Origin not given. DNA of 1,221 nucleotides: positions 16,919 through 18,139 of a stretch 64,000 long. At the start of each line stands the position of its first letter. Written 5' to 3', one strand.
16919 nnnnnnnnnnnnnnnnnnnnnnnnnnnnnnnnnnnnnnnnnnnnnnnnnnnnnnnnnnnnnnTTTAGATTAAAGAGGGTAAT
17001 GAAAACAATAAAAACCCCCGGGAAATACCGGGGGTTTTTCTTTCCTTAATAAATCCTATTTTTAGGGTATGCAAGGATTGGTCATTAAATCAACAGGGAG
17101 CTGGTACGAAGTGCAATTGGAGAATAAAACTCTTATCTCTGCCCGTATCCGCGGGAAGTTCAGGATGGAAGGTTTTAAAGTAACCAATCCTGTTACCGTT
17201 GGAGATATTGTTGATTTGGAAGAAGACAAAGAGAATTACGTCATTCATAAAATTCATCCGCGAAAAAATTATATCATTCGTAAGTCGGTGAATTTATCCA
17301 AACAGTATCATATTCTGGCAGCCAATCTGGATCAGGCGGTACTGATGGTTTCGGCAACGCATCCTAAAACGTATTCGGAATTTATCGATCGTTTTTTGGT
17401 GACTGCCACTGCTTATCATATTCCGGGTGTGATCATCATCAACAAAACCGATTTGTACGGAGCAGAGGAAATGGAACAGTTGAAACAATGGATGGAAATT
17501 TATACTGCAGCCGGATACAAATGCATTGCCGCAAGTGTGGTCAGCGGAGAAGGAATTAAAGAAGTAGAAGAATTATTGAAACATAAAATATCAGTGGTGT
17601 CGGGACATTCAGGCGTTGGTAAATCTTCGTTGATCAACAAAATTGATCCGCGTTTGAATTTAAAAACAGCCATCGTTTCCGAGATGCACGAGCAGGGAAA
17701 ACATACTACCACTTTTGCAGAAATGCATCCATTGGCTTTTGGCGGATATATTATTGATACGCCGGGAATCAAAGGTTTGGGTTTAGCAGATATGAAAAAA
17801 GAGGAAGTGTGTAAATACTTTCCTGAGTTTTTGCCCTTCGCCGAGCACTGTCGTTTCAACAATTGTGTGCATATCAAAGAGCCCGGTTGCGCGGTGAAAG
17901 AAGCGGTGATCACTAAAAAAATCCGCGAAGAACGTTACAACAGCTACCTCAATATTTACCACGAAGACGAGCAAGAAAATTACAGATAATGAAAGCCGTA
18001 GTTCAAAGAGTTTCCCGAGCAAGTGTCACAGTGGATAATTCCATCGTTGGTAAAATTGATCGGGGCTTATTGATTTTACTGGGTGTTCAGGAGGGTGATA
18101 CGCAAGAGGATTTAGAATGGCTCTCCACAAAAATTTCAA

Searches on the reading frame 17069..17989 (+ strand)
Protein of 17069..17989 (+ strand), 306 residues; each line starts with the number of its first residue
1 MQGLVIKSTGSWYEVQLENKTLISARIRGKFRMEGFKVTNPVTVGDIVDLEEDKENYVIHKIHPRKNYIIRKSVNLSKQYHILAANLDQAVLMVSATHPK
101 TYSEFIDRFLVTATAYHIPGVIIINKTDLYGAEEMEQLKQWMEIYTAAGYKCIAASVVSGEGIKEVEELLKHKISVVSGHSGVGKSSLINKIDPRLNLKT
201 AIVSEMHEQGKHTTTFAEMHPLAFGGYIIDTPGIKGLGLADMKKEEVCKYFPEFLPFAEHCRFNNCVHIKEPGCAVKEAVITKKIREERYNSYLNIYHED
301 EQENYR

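Call 73: find_homologous_proteins(query=window:17069-17989:+, max_evalue=1e-80)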
Query window:17069-17989:+ (306 aa): 7654 proteins with E <= 1e-80 among 8000 candidates; the best 120 are listed.
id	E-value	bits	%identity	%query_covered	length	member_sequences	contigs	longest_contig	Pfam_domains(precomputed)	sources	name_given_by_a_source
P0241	1.6e-203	692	100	100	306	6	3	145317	PF01926.30,PF16745.12,PF00009.34,PF03193.23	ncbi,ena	-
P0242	1.3e-181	621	88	100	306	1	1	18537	PF01926.30,PF16745.12,PF00009.34,PF03193.23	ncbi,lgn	ncbi:MAG: ribosome small subunit-dependent GTPase A [Flavobacteriales bacterium]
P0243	3.0e-177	606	86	100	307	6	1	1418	PF01926.30,PF16745.12,PF03193.23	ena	-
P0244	4.4e-156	537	75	100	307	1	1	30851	PF01926.30,PF16745.12,PF00009.34,PF03193.23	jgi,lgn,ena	-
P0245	1.3e-153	529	74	100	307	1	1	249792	PF01926.30,PF16745.12,PF00009.34,PF03193.23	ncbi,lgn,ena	-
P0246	1.1e-152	526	73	100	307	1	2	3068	PF16745.12,PF00009.34,PF03193.23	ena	-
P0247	4.6e-151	520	72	100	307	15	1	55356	PF16745.12,PF00009.34,PF03193.23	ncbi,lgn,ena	-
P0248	6.1e-150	517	73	100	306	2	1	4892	PF16745.12,PF00009.34,PF03193.23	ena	-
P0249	1.1e-149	516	72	100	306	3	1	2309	PF16745.12,PF00009.34,PF03193.23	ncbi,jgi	jgi:ribosome biogenesis GTPase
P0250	5.6e-148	510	71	100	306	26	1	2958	PF16745.12,PF00009.34,PF03193.23,PF16897.11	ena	-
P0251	1.0e-143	496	69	100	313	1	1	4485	PF16745.12,PF00009.34,PF03193.23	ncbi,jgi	jgi:ribosome biogenesis GTPase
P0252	8.8e-120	418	61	100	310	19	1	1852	PF01926.30,PF16745.12,PF00009.34,PF03193.23,PF16897.11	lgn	-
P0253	1.6e-118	413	58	100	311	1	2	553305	PF16745.12,PF01176.26,PF00009.34,PF03193.23,PF16897.11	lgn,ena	-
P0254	1.2e-117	411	61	100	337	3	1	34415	PF01926.30,PF16745.12,PF03193.23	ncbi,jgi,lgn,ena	-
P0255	1.3e-117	410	57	100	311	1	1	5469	PF01926.30,PF16745.12,PF00009.34,PF03193.23,PF16897.11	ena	-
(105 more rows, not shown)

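Call 74: find_encoding_contigs(protein=P0245, flank=10000, max_places=1)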
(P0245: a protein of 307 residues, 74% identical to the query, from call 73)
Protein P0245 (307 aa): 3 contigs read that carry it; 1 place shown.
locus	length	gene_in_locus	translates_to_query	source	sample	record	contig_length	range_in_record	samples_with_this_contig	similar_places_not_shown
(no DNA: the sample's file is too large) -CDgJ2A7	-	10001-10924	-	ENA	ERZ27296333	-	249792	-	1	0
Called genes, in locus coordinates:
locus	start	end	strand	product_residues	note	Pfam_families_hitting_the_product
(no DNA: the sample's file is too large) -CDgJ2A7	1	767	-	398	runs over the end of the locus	PF03706:LPG_synthase_TM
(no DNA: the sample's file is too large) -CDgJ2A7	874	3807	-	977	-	PF00675:Peptidase_M16, PF05193:Peptidase_M16_C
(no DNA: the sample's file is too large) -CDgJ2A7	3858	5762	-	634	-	PF03781:FGE-sulfatase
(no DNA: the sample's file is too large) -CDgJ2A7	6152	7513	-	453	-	PF01551:Peptidase_M23, PF18962:Por_Secre_tail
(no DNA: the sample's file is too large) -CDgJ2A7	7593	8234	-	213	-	PF01596:Methyltransf_3, PF01135:PCMT (weak), PF13847:Methyltransf_31 (weak), PF13578:Methyltransf_24, PF13649:Methyltransf_25 (weak)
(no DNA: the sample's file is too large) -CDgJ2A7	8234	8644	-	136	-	-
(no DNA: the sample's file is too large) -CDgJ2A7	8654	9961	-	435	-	PF00009:GTP_EFTU (weak), PF01926:MMR_HSR1, PF02421:FeoB_N, PF04548:AIG1 (weak), PF00009:GTP_EFTU (weak), PF01926:MMR_HSR1, PF02421:FeoB_N, PF14714:KH_dom-like, +7 more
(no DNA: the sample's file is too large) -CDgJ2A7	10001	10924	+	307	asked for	PF16745:RsgA_N, PF01926:MMR_HSR1 (faint), PF03193:RsgA_GTPase, PF00009:GTP_EFTU (faint)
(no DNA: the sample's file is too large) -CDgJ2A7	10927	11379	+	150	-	PF02580:Tyr_Deacylase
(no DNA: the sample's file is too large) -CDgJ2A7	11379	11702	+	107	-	PF01503:PRA-PH (weak), PF03819:MazG, PF12643:MazG-like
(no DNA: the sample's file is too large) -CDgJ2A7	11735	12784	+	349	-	PF01757:Acyl_transf_3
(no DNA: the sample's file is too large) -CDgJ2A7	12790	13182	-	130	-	PF11969:DcpS_C, PF01230:HIT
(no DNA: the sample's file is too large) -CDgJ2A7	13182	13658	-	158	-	PF03449:GreA_GreB_N, PF01272:GreA_GreB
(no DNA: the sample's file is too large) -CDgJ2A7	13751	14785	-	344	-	-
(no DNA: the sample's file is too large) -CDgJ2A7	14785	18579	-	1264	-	-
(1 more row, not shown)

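Call 75: find_encoding_contigs(protein=P0247, flank=10000, max_places=1)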
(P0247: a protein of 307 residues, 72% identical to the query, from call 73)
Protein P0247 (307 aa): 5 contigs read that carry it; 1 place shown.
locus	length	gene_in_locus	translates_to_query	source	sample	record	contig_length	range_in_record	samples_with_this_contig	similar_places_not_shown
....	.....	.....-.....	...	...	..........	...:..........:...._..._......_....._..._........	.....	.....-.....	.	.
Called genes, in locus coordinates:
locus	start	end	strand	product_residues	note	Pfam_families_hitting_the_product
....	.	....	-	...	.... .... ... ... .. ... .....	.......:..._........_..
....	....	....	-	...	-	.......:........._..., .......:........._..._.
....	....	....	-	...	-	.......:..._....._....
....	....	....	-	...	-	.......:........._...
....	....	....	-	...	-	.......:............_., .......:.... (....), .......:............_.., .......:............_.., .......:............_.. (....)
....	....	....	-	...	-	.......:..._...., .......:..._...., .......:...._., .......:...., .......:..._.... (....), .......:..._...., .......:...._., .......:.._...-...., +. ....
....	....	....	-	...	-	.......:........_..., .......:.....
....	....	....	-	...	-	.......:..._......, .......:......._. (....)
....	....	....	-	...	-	-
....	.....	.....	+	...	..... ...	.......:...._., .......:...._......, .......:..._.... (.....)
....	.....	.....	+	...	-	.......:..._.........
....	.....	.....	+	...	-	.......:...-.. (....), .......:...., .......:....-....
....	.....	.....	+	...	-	-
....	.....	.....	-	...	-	-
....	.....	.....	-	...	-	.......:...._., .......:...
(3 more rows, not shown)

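Call 79: find_encoding_contigs(protein=P0248, flank=5000, max_places=1)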
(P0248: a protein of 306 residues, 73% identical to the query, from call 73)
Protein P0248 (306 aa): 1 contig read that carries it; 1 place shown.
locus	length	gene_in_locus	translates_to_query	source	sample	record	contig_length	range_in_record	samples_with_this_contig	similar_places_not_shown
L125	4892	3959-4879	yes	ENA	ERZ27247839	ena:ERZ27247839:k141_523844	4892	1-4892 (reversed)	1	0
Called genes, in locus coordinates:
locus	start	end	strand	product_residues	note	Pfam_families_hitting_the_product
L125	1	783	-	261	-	?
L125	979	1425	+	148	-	-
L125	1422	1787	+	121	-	-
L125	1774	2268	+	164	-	-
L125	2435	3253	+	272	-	-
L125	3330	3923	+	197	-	-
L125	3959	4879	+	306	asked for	PF16745:RsgA_N, PF03193:RsgA_GTPase, PF00009:GTP_EFTU (faint)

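Call 80: find_encoding_contigs(protein=P0251, flank=5000, max_places=1)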
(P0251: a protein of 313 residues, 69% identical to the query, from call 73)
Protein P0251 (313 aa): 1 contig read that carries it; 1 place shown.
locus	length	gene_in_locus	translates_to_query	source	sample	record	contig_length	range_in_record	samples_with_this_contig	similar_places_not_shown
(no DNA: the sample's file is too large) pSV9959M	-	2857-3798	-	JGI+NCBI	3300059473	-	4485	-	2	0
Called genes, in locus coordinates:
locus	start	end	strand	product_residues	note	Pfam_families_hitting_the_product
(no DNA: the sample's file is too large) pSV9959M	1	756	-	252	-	?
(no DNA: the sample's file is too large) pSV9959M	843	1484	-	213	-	PF01596:Methyltransf_3, PF01135:PCMT (weak), PF13847:Methyltransf_31 (weak), PF13578:Methyltransf_24, PF13649:Methyltransf_25 (weak)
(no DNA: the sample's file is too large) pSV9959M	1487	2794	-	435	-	PF00009:GTP_EFTU, PF01926:MMR_HSR1, PF02421:FeoB_N, PF04548:AIG1 (weak), PF00009:GTP_EFTU, PF01926:MMR_HSR1, PF02421:FeoB_N, PF14714:KH_dom-like, +9 more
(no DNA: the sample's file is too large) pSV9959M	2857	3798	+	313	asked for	PF16745:RsgA_N, PF03193:RsgA_GTPase, PF00009:GTP_EFTU (faint)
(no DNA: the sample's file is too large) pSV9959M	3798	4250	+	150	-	PF02580:Tyr_Deacylase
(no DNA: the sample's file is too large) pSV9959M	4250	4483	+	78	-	?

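Call 81: find_encoding_contigs(protein=P0246, flank=5000, max_places=1)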
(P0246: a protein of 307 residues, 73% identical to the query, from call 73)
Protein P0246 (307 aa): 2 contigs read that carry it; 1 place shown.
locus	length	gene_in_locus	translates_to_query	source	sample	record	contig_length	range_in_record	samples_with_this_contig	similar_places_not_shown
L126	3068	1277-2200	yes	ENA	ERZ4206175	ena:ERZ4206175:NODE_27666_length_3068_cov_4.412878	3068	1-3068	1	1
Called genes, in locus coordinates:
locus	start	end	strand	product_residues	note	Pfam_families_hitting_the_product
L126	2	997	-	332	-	?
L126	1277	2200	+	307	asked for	PF16745:RsgA_N, PF03193:RsgA_GTPase, PF00009:GTP_EFTU (faint)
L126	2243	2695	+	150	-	PF02580:Tyr_Deacylase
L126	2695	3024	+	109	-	PF01503:PRA-PH (weak), PF03819:MazG, PF12643:MazG-like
